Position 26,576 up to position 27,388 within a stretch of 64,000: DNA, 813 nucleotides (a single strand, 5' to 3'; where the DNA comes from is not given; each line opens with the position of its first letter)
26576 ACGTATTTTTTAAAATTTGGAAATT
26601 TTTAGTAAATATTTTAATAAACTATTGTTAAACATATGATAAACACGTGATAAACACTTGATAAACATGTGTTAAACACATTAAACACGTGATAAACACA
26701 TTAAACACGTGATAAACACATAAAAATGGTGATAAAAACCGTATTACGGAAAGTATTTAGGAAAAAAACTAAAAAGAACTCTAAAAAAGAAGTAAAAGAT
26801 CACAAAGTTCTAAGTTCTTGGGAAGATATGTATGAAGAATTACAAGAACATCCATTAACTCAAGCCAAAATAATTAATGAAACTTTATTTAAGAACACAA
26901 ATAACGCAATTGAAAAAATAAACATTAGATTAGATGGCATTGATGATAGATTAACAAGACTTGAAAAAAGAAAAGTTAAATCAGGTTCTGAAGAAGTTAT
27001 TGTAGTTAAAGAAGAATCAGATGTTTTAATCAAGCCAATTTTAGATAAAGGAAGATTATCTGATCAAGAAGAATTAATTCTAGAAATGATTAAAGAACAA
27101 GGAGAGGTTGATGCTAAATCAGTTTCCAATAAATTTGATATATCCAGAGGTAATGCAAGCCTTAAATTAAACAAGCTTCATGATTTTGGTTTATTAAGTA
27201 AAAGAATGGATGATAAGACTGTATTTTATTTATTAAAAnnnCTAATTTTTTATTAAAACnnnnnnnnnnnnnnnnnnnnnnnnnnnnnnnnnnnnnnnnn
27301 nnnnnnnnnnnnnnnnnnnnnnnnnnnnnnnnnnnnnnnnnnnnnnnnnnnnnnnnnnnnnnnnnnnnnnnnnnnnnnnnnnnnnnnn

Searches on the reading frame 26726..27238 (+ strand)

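Call 11: search_protein_families(library=pfam, proteins=[window:26726-27238:+], max_evalue=0.01)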
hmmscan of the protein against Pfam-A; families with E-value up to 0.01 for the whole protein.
window:26726-27238:+ (171 aa): 2 families
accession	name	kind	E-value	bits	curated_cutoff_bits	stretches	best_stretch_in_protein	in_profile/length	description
PF01047.28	MarR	-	0.0078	16.5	24.6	0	112-161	2-51/59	MarR family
PF12802.13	MarR_2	-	0.01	16.5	27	0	114-163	6-56/61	MarR family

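Call 46: search_protein_families(library=ncbifam, proteins=[window:26726-27238:+], max_evalue=0.1)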
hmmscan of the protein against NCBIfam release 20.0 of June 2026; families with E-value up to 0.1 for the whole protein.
window:26726-27238:+ (171 aa): 12 families
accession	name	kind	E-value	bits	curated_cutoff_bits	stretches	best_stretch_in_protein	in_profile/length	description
TIGR01884.1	cas_HTH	subfamily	9.8e-06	25.1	60.2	1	83-160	117-189/202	CRISPR-associated CARF protein Csa3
NF033788.1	HTH_metalloreg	subfamily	1.3e-05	24.9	55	1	118-170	16-68/77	metalloregulator ArsR/SmtB family transcription factor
NF033789.1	repress_SdpR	subfamily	0.00021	21.2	100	1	117-170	12-64/79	autorepressor SdpR family transcription factor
NF045695.1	seleno_TsoA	equivalog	0.0024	18.2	170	0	111-152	100-141/144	LULAXC motif selenoprotein TsoA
NF040939.2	trans_reg_lrs14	equivalog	0.0025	17.8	90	1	111-162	19-71/103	Lrs14 family HTH-type transcriptional regulator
NF053606.1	Sta1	subfamily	0.0028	17.7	80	1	111-162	18-69/100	Sta1 family transcriptional regulator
NF040642.1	sulf_sens_BigR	equivalog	0.011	15.8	155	1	111-170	17-76/95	sulfite-sensing transcriptional repressor BigR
TIGR02937.1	sigma70-ECF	superfamily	0.011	15.4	42.9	1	3-150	60-156/165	sigma-70 family RNA polymerase sigma factor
NF010034.0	PRK13509.1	equivalog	0.019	14.3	244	1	116-159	8-51/251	HTH-type transcriptional regulator UlaR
TIGR02337.1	HpaR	equivalog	0.027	14.3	121.2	1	102-159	17-74/130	homoprotocatechuate degradation operon regulator HpaR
NF002700.0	PRK02496.1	equivalog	0.087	12.5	262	0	83-121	103-141/184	adenylate kinase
NF007528.0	PRK10141.1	subfamily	0.098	12.5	97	0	111-170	13-73/117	metalloregulator ArsR/SmtB family transcription factor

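Call 71: search_protein_families(library=padloc, proteins=[window:26726-27238:+], max_evalue=0.01)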
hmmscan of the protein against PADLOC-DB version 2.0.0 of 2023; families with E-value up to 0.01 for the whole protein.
window:26726-27238:+ (171 aa): 10 families
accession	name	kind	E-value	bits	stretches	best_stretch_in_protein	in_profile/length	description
PDLC01434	CasR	-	1.3e-06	26.4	1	91-161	107-175/191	"CAS-I,CAS-II,CAS-III,CAS-IV,CAS-V,CAS-VI; associated_signaling"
PDLC01849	CARF3--CARF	-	3.3e-06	24.9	1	90-159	115-183/197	-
PDLC01268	CasR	-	1.4e-05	23.1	1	91-164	103-173/179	"CAS-I,CAS-II,CAS-III,CAS-IV,CAS-V,CAS-VI; associated_signaling"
PDLC01866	CARF3--CARF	-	3.5e-05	21.9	1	107-164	133-190/207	-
PDLC01438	Csa3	-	0.00018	19.6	1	23-168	90-199/305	"CAS-I,CAS-II,CAS-III,CAS-IV,CAS-V,CAS-VI; associated_signaling"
PDLC01850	CARF3--CARF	-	0.00032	18.6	1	99-166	133-198/209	-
PDLC01858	CARF3--CARF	-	0.00047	18.1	1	107-165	138-195/204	-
PDLC01879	CARF3--CARF_TM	-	0.0012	16.5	1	106-161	146-203/222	-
PDLC01846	CARF3--CARF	-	0.0015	16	1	38-132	143-229/289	-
PDLC03963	SoFic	-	0.0032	14.9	0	109-162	290-345/361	-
